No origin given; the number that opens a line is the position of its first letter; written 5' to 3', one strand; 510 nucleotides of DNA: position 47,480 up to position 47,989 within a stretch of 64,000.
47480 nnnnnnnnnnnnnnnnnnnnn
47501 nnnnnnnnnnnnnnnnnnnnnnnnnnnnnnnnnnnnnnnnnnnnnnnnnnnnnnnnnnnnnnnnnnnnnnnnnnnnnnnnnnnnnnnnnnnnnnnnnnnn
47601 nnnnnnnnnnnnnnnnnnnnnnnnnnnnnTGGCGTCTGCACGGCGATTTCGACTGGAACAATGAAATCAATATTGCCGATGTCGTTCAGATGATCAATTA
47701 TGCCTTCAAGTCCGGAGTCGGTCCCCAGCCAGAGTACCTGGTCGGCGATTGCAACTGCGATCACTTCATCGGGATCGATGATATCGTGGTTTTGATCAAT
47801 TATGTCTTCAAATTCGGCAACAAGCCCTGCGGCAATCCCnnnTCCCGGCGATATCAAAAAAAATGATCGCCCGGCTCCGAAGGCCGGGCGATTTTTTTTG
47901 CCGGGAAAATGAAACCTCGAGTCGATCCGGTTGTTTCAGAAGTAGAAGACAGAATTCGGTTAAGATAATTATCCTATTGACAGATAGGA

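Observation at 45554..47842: Head-to-tail scaffold: cohesin at one end, dockerin at the other, five-repeat BACON stalk between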

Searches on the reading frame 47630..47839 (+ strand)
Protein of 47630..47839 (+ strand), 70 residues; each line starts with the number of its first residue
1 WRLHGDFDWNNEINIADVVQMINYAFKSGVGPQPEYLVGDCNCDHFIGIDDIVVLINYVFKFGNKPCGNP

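Call 82: search_solved_structures(query=A5, max_evalue=1, show_alignments=1)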
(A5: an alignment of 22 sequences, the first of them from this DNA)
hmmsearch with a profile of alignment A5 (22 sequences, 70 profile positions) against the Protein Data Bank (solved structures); distinct sequences matched with E-value up to 1: 29.
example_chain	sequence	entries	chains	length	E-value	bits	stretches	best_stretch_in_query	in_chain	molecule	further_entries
2mte_A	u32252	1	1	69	0.00014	25.3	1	2-63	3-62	Cellulose 1,4-beta-cellobiosidase (reducing end) CelS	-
1daq_A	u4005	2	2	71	0.00014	25.2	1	2-63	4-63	ENDOGLUCANASE SS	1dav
2y3n_B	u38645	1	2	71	0.00024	24.5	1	2-61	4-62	CELLULOSOMAL FAMILY-48 PROCESSIVE GLYCOSIDE HYDROLASE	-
4dh2_B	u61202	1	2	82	0.00099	22.5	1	4-60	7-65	Dockerin type 1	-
9qf9_A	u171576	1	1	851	0.001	22.5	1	3-62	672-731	Ruminococcus bromii Amy16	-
5m2s_B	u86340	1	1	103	0.0016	21.9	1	34-57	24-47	Doc8: Type I dockerin repeat domain from family 9 glycoside hydrolase WP_009982745[Ruminoc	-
9qfa_A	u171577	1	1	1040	0.0022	21.4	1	5-60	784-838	Ruminococcus bromii Amy12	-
3ul4_B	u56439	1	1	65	0.004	20.6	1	3-60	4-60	Cellulosome enzyme, dockerin type I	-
5lxv_B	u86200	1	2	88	0.007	19.8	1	3-59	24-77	Carbohydrate-binding protein WP_009985128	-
8x39_A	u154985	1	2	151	0.01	19.2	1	3-69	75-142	Serine protease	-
8x3a_A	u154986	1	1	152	0.011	19.2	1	3-69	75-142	Serine protease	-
4cj0_A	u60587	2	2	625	0.013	18.9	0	3-61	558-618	ENDOGLUCANASE D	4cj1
5m2o_B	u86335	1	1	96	0.014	18.8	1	32-57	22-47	Group I Dockerin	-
1clc_A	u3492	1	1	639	0.014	18.8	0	3-61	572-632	ENDOGLUCANASE CELD; EC: 3.2.1.4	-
5nrm_B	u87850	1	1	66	0.019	18.4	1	5-59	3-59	DocCel5: Type I dockerin repeat domain from A. cellulolyticus family 5 endoglucanase WP_01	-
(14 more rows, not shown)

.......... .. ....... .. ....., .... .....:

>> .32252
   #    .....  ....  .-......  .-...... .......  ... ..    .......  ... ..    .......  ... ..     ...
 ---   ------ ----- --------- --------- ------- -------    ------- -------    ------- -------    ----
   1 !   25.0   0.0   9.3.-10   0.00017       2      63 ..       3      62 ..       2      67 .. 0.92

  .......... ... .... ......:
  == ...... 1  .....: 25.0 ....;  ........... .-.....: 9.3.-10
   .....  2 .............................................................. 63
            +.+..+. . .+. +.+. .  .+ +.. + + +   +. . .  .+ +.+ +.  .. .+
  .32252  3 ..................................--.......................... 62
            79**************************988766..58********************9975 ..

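Call 83: search_protein_families(library=pfam, alignment_id=A5, max_evalue=0.01)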
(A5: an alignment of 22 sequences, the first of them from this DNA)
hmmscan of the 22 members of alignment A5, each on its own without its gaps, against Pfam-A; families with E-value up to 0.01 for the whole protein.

A. member 1, seq(70 aa): 1 family
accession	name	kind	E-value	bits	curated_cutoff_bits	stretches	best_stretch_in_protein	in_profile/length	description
PF00404.24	Dockerin_1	-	0.00021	21.9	22.9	1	4-59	1-56/57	Dockerin type I domain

B. families by the number of members that match (of 22 scanned): 1 family
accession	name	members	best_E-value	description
PF00404.24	Dockerin_1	21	6.7e-12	Dockerin type I domain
